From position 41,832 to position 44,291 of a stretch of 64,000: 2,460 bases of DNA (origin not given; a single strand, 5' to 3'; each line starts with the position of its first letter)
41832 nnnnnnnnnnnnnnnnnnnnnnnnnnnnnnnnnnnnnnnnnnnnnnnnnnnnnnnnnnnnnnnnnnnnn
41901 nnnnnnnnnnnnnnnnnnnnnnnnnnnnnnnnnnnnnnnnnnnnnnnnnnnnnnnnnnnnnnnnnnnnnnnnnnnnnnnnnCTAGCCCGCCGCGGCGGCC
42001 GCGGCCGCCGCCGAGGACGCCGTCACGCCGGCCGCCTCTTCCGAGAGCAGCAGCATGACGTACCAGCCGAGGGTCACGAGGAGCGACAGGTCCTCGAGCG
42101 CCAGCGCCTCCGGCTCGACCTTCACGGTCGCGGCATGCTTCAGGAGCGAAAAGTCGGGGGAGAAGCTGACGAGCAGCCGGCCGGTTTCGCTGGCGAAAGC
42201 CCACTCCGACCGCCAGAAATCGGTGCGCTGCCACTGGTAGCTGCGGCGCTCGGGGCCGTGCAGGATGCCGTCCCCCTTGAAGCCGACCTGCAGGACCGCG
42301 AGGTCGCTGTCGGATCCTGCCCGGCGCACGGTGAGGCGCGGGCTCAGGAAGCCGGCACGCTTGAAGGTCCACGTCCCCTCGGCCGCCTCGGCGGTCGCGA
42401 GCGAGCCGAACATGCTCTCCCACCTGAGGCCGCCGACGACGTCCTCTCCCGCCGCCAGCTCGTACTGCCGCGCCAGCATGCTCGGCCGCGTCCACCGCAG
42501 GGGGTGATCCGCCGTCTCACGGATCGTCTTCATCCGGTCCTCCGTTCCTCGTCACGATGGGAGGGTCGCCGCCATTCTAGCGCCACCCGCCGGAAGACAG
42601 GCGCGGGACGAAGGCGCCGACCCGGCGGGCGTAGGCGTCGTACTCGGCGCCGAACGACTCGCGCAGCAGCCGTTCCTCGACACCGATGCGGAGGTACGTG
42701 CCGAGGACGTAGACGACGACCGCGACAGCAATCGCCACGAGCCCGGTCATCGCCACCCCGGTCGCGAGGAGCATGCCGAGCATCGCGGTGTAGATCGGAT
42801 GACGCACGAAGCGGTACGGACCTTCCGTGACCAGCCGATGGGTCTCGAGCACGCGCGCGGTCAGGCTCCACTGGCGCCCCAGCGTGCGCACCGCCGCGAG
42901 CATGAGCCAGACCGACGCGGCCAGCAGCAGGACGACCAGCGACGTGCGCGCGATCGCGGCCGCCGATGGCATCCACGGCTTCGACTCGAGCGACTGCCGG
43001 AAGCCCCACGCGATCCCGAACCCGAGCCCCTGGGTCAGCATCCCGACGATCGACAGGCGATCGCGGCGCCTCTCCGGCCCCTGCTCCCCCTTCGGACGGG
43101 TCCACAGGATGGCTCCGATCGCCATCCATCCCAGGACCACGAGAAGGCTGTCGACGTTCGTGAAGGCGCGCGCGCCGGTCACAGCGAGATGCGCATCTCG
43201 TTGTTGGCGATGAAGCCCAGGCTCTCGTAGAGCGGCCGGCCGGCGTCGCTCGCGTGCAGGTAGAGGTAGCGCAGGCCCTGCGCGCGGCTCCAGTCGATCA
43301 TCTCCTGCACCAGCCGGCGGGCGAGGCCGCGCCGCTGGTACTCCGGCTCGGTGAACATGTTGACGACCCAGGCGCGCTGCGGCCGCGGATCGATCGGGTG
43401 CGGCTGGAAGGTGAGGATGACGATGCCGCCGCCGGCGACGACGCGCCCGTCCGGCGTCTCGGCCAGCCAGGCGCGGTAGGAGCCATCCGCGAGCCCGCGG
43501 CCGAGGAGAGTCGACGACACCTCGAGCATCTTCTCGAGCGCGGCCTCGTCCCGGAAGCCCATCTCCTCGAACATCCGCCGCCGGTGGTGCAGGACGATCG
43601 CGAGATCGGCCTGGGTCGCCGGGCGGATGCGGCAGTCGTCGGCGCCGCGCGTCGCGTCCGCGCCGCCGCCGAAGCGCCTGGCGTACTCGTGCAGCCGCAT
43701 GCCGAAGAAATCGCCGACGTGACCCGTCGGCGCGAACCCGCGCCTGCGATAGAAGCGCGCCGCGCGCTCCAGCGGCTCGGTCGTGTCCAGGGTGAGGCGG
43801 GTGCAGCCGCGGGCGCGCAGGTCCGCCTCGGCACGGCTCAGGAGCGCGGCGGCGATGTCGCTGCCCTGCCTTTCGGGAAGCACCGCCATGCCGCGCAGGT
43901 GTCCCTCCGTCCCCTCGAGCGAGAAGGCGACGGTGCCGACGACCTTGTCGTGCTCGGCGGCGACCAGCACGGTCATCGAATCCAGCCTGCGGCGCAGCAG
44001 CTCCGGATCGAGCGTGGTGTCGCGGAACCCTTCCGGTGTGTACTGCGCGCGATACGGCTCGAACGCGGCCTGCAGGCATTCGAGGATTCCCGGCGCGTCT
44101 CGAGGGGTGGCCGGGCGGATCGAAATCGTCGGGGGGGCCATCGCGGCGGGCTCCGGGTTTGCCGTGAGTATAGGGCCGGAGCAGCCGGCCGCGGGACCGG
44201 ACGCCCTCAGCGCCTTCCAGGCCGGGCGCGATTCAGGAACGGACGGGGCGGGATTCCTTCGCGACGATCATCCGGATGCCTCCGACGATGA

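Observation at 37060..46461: Run of about 17 co-directional small accessory genes with pervasive stop/start overlaps (translational coupling)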

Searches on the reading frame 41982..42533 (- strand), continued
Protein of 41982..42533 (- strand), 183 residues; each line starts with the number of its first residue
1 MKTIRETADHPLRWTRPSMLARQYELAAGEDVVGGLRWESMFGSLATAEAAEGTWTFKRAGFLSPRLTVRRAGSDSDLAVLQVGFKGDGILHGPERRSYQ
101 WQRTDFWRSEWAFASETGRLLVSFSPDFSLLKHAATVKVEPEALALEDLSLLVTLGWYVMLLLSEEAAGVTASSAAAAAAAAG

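Call 57: find_encoding_contigs(protein=P0010, flank=10000, max_places=1)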
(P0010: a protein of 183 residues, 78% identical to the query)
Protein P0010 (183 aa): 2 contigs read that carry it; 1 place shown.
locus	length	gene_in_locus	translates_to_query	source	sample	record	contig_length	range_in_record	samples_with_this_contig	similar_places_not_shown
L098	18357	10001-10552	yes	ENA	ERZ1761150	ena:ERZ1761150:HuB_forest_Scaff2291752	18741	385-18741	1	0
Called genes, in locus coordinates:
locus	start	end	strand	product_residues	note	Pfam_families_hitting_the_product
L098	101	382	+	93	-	-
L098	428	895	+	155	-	PF04237:YjbR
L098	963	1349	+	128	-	PF04343:DUF488, PF22751:DUF488-N3a, PF22752:DUF488-N3i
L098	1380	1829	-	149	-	PF08327:AHSA1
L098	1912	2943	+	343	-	PF08100:Dimerisation, PF25213:HVO_A0261_N (weak), PF00891:Methyltransf_2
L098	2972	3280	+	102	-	PF06906:DUF1272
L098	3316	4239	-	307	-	PF00291:PALP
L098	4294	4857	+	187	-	PF08445:FR47 (faint), PF00583:Acetyltransf_1, PF13673:Acetyltransf_10, PF13508:Acetyltransf_7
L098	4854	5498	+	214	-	PF13489:Methyltransf_23, PF13847:Methyltransf_31, PF08241:Methyltransf_11, PF08242:Methyltransf_12, PF13649:Methyltransf_25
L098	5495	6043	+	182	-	PF08002:DUF1697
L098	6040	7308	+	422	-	PF07396:Porin_O_P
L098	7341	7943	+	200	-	-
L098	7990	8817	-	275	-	PF00106:adh_short, PF08659:KR, PF13561:adh_short_C2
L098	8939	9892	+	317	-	PF00583:Acetyltransf_1, PF13673:Acetyltransf_10, PF13508:Acetyltransf_7, PF13527:Acetyltransf_9, PF00583:Acetyltransf_1, PF13673:Acetyltransf_10, PF13508:Acetyltransf_7, PF08445:FR47 (weak), +1 more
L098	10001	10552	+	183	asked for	-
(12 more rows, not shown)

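Call 64: search_protein_families(library=padloc, proteins=[window:41982-42533:-], max_evalue=0.001)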
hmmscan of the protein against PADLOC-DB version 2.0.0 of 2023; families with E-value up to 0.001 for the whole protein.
window:41982-42533:- (183 aa): 0 families

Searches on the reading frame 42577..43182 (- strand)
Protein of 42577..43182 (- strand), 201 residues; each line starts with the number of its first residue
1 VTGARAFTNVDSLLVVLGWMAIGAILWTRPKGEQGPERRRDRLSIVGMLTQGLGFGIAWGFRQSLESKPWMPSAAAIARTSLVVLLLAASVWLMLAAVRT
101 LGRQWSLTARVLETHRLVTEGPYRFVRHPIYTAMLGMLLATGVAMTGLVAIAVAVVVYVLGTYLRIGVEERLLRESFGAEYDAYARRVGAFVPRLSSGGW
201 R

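Call 5: search_protein_families(library=pfam, proteins=[window:42577-43182:-], max_evalue=0.01)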
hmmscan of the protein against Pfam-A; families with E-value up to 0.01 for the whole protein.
window:42577-43182:- (201 aa): 3 families
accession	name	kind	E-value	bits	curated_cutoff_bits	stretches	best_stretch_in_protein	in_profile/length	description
PF04140.19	ICMT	-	1e-13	51.9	24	1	85-174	4-94/95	Isoprenylcysteine carboxyl methyltransferase (ICMT) family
PF04191.18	PEMT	-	2.4e-13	50.9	25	1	82-179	5-104/105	Phospholipid methyltransferase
PF06966.17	DUF1295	-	0.0019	18.1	20.4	1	83-188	119-235/235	Protein of unknown function (DUF1295)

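Call 17: search_protein_families(library=ncbifam, proteins=[window:42577-43182:-], max_evalue=0.01)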
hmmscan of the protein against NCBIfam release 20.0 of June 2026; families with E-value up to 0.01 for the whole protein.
window:42577-43182:- (201 aa): 3 families
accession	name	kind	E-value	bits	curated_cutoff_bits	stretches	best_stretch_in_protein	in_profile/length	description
NF040696.1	isopcys_mtase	equivalog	1.4e-26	93.5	160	1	14-194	9-189/190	protein-S-isoprenylcysteine O-methyltransferase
TIGR04571.1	LmtA_Leptospira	exception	3.7e-10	40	325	1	94-196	69-167/252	lipid A Kdo2 1-phosphate O-methyltransferase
NF045656.1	MeththiolMtaseMddA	equivalog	1.1e-08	34.7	270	1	112-193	160-238/238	methanethiol S-methyltransferase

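Call 64: search_protein_families(library=padloc, proteins=[window:42577-43182:-], max_evalue=0.001)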
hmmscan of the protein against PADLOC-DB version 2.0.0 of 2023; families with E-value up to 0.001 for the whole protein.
window:42577-43182:- (201 aa): 0 families

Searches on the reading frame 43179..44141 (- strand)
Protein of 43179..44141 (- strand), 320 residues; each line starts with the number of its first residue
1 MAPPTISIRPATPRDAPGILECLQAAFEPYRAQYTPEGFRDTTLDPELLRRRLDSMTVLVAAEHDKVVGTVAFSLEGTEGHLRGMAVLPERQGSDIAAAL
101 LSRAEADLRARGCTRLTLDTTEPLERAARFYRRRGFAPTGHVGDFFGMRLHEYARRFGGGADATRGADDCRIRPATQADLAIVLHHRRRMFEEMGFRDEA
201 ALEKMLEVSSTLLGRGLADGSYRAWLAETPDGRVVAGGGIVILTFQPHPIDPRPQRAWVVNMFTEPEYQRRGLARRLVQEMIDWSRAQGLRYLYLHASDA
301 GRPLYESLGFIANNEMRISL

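Call 5: search_protein_families(library=pfam, proteins=[window:43179-44141:-], max_evalue=0.01)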
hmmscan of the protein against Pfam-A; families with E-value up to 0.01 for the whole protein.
window:43179-44141:- (320 aa): 8 families
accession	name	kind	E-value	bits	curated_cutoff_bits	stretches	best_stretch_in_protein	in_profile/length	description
PF00583.31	Acetyltransf_1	-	1.8e-34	118.9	20.7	2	27-136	9-116/116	Acetyltransferase (GNAT) family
PF13508.13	Acetyltransf_7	-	2.3e-29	102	27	2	57-137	4-83/84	Acetyltransferase (GNAT) domain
PF13673.13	Acetyltransf_10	-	7.4e-25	87.8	23.6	2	33-155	4-126/128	Acetyltransferase (GNAT) domain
PF13527.13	Acetyltransf_9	-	3.5e-18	66.3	25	2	171-310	1-124/127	Acetyltransferase (GNAT) domain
PF08445.16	FR47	-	2.9e-09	37.2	22.1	1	259-314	24-81/86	FR47-like protein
PF14542.12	Acetyltransf_CG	-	2.6e-07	31.1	30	1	257-291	25-59/80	GCN5-related N-acetyl-transferase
PF13302.13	Acetyltransf_3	-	1.8e-05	25.9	25.4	0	172-295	4-119/138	Acetyltransferase (GNAT) domain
PF24553.2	Rv0428c_C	-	5.6e-05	23.3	27.2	1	264-317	167-222/224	Probable histone acetyltransferase Rv0428c C-terminal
